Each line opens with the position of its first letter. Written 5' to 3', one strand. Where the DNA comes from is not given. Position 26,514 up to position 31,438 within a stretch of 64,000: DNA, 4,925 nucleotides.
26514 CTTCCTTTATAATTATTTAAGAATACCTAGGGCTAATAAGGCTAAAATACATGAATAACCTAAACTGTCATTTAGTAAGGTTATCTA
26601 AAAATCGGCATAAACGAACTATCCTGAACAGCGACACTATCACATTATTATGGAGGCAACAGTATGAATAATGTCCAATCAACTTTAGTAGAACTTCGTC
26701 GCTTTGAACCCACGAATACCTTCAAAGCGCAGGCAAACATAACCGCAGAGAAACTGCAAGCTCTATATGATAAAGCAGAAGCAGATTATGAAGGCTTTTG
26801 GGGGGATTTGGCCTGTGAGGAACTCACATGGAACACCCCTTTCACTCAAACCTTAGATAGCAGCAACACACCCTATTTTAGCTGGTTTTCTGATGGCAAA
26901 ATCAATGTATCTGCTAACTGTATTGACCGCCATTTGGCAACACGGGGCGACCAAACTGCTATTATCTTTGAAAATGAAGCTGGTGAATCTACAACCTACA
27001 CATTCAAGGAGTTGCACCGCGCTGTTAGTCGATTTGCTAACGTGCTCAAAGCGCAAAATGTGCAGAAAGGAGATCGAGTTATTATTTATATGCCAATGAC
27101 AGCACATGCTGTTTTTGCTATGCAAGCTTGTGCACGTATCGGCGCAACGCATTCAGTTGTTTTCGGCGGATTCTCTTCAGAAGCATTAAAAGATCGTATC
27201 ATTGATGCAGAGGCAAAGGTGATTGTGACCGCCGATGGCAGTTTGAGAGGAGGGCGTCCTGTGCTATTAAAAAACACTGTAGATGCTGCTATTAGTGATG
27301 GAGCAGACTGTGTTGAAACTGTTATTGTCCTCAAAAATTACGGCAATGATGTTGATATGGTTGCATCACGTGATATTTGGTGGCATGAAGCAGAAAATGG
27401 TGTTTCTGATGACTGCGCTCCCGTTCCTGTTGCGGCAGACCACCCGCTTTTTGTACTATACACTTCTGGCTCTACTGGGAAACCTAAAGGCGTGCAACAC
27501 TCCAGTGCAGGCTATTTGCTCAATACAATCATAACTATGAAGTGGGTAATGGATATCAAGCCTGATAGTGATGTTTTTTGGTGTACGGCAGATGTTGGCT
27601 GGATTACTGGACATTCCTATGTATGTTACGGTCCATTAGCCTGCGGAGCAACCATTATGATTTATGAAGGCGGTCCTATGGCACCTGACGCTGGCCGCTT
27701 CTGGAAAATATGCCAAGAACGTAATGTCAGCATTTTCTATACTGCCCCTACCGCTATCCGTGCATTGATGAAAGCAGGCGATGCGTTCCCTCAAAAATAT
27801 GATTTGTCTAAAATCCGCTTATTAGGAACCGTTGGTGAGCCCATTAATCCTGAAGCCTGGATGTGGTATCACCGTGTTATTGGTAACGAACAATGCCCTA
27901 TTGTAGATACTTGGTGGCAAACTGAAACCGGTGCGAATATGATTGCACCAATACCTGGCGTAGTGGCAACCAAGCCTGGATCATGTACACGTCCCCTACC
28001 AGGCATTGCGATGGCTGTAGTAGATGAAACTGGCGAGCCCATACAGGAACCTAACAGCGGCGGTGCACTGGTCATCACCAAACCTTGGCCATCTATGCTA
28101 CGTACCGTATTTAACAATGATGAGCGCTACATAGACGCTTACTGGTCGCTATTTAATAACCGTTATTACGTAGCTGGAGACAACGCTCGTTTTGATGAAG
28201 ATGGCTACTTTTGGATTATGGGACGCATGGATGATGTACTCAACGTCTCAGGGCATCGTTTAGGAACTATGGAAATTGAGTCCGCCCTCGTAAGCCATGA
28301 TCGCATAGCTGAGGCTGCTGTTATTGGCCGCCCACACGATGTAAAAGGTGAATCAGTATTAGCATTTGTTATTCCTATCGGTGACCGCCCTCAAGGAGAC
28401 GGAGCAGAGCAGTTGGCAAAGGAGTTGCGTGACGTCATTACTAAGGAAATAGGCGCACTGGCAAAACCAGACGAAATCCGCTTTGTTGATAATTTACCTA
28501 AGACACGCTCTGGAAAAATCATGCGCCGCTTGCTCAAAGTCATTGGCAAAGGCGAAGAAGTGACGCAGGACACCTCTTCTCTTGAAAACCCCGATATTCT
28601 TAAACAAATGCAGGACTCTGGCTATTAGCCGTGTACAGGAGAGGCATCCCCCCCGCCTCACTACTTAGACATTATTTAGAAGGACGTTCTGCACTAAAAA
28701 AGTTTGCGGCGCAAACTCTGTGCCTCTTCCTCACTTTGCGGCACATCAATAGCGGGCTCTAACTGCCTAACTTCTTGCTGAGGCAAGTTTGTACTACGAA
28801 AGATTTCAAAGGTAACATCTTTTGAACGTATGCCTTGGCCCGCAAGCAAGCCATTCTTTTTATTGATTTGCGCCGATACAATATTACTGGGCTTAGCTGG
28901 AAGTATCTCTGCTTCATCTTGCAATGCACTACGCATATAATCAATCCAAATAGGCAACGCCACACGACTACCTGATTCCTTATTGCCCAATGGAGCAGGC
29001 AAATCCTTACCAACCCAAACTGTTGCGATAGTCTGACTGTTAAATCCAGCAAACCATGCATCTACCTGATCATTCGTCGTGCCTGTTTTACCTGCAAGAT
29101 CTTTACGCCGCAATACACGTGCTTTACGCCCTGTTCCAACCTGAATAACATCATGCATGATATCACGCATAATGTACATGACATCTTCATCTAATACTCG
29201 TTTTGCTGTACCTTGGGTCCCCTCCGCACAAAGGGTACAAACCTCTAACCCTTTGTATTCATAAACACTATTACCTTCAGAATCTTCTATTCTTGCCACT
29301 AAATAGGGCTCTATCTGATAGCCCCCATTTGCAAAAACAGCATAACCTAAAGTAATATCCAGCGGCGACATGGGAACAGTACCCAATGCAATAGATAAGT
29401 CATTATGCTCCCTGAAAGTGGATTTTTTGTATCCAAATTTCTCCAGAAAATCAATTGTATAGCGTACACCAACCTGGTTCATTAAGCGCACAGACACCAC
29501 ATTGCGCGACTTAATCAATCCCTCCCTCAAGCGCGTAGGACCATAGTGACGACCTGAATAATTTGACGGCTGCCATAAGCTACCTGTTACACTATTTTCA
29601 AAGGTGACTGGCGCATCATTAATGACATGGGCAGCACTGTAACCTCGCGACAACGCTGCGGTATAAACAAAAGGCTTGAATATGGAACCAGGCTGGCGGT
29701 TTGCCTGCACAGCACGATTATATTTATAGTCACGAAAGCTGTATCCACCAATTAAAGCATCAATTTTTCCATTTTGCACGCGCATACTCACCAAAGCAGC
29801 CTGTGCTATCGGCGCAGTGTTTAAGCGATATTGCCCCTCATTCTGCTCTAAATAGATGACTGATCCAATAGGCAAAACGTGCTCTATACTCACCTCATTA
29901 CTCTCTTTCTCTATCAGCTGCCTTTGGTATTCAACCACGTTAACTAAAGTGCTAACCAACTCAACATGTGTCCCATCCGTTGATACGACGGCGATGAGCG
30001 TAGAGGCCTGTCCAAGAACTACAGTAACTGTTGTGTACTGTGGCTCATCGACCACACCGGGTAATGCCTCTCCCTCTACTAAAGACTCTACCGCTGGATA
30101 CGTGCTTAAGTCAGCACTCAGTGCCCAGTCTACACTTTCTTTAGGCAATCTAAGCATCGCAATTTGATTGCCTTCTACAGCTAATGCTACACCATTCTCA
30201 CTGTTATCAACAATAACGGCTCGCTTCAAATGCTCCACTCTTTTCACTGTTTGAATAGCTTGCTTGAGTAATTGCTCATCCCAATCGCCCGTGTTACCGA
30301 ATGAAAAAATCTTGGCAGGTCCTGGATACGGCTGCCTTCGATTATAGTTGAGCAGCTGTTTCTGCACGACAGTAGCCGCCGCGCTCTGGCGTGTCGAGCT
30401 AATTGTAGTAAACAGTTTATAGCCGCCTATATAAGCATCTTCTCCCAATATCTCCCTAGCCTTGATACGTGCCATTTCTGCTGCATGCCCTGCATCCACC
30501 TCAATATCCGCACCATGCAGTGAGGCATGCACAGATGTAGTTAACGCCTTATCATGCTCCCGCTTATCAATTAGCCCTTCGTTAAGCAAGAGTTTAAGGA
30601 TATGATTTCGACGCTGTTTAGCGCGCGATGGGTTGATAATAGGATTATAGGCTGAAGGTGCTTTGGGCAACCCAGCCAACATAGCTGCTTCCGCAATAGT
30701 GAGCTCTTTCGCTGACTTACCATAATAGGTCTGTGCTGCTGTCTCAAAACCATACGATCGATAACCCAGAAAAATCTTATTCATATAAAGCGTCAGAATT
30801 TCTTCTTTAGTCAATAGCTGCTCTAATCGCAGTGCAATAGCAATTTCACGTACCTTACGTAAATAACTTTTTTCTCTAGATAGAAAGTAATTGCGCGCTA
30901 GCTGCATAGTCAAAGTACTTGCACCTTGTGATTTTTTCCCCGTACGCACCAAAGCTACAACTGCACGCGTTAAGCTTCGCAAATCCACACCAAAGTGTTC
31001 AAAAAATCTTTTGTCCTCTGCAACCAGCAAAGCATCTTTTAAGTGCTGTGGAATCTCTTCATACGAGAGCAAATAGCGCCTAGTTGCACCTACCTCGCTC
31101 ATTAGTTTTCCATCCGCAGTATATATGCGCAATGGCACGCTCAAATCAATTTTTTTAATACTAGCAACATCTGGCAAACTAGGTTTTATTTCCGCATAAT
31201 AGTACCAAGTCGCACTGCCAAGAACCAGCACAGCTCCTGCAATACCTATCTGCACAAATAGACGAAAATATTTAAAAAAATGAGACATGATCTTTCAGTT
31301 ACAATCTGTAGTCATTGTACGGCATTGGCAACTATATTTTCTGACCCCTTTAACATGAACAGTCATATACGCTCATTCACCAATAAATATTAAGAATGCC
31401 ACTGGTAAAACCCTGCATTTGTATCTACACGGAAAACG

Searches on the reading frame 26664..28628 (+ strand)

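Call 43: search_protein_families(library=ncbifam, proteins=[window:26664-28628:+], max_evalue=0.00001)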
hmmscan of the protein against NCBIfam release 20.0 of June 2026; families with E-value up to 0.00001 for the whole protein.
window:26664-28628:+ (654 aa): 101 families (the best 25 are shown)
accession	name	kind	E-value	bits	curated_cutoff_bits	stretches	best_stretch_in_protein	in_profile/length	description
NF001208.0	PRK00174.1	subfamily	5.7e-299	993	657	1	5-651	3-643/649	acetate--CoA ligase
TIGR02188.1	Ac_CoA_lig_AcsA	equivalog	1.5e-284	945.1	724.95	1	28-651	4-628/629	acetate--CoA ligase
NF007815.0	PRK10524.1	equivalog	4.3e-186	620.2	955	1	30-651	3-625/629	propionate--CoA ligase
TIGR02316.1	propion_prpE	equivalog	3.1e-171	571.2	827.4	1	31-650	3-623/628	propionate--CoA ligase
NF003313.0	PRK04319.1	equivalog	3e-158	527.6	729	1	71-641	34-573/574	acetate--CoA ligase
NF002937.0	PRK03584.1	subfamily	7.9e-111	371.2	639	1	18-651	25-650/657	acetoacetate--CoA ligase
TIGR01217.1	ac_ac_CoA_syn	equivalog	1.5e-84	284.4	520.9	1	27-649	33-644/652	acetoacetate--CoA ligase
NF047394.1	AcylCoAsynMbcS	equivalog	4.8e-79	266.4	850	1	87-625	18-517/525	acyl-CoA synthetase MbcS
NF004837.0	PRK06187.1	subfamily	4.1e-67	226.6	476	1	85-626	12-520/531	long-chain-fatty-acid--CoA ligase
NF053567.1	HBDA_AROS1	equivalog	2.3e-53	181.3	1000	1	78-624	10-515/523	3-hydroxybenzoate--CoA ligase HbdA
TIGR02262.1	benz_CoA_lig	subfamily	1.8e-52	178.8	375.25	1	80-625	3-506/508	benzoate-CoA ligase family protein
NF006181.0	PRK08314.1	subfamily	1.1e-50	172.4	705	1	110-625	48-551/563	long-chain-fatty-acid--CoA ligase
NF006182.0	PRK08316.1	subfamily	1.2e-49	169.1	663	1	84-625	14-514/523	fatty acyl-CoA synthetase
NF005714.0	PRK07529.1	subfamily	1.6e-47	162.2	632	1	85-626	34-574/640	acyl-CoA synthetase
NF005857.1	PRK07786.1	exception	9.9e-46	156.3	733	1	84-624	12-508/513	fatty-acid--CoA ligase FadD5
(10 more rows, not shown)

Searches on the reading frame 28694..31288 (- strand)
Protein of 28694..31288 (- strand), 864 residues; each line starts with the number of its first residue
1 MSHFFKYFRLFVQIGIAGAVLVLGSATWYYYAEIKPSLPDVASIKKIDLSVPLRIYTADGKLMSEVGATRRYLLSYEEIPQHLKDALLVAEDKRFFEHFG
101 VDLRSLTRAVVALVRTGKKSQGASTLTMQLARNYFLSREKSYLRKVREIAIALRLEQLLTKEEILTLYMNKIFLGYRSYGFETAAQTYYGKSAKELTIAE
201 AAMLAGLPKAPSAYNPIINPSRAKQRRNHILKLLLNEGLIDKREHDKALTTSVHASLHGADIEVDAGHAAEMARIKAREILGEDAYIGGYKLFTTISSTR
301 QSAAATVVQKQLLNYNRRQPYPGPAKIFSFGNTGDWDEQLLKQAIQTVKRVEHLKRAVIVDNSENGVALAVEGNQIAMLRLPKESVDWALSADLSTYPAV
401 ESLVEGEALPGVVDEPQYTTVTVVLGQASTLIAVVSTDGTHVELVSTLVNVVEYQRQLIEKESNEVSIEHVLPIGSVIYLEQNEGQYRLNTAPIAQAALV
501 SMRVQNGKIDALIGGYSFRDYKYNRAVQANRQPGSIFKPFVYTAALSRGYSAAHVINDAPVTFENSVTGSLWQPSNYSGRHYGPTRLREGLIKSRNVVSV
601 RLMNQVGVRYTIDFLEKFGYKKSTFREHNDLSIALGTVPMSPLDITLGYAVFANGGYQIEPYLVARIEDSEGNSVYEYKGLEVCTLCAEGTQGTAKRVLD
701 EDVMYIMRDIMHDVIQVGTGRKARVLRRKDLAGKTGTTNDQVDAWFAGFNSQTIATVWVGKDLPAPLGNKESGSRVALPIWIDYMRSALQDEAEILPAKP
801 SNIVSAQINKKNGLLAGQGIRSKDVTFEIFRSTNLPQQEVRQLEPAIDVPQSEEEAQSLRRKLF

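Call 43: search_protein_families(library=ncbifam, proteins=[window:28694-31288:-], max_evalue=0.00001)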
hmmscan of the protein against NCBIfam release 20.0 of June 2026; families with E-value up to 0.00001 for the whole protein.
window:28694-31288:- (864 aa): 15 families
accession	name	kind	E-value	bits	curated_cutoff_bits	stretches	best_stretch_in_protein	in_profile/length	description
NF008643.0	PRK11636.1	equivalog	1.1e-183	612.8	1263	3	4-389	3-382/850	peptidoglycan glycosyltransferase/peptidoglycan DD-transpeptidase MrcA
TIGR02074.1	PBP_1a_fam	subfamily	8.3e-174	579.3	508.75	1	70-790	1-534/535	PBP1A family penicillin-binding protein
NF051885.1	tranpepglycosPbpC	equivalog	2.1e-142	475.9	900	2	9-313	10-315/632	multimodular transpeptidase-transglycosylase PbpC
TIGR02071.1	PBP_1b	equivalog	5.7e-119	398.4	717.75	2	41-318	114-398/729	penicillin-binding protein 1B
TIGR02073.1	PBP_1c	equivalog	1e-100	338.4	494.2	2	69-313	31-265/728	penicillin-binding protein 1C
NF007061.0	PRK09506.1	equivalog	3.1e-91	306.4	1120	2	60-311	197-455/825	bifunctional glycosyl transferase/transpeptidase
NF011423.0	PRK14850.1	equivalog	9.8e-85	285.4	1275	2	56-318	139-408/764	penicillin-binding protein 1b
NF038272.1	strep_PBP1A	exception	3e-83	280.2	1075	2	12-259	14-259/658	penicillin-binding protein PBP1A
NF038276.1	strep_PBP2A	exception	2.2e-74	251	1100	2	4-307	33-335/716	penicillin-binding protein PBP2A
NF038274.1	strep_PBP1B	exception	7.4e-55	186.6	1225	2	49-233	59-249/745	penicillin-binding protein PBP1B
NF008414.0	PRK11240.1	equivalog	6.2e-53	180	1121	2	69-245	62-237/774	peptidoglycan glycosyltransferase PbpC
TIGR02070.1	mono_pep_trsgly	equivalog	2.2e-39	135.3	182.65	1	74-233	58-217/224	monofunctional biosynthetic peptidoglycan transglycosylase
NF010008.0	PRK13481.1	equivalog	8.6e-34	117.1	270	1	73-250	82-265/269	glycosyltransferase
TIGR03423.1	pbp2_mrdA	equivalog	1.9e-21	76.3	455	2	631-739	428-527/593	penicillin-binding protein 2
TIGR02214.1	spoVD_pbp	equivalog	4.6e-10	38.5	688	1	521-739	275-495/636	stage V sporulation protein D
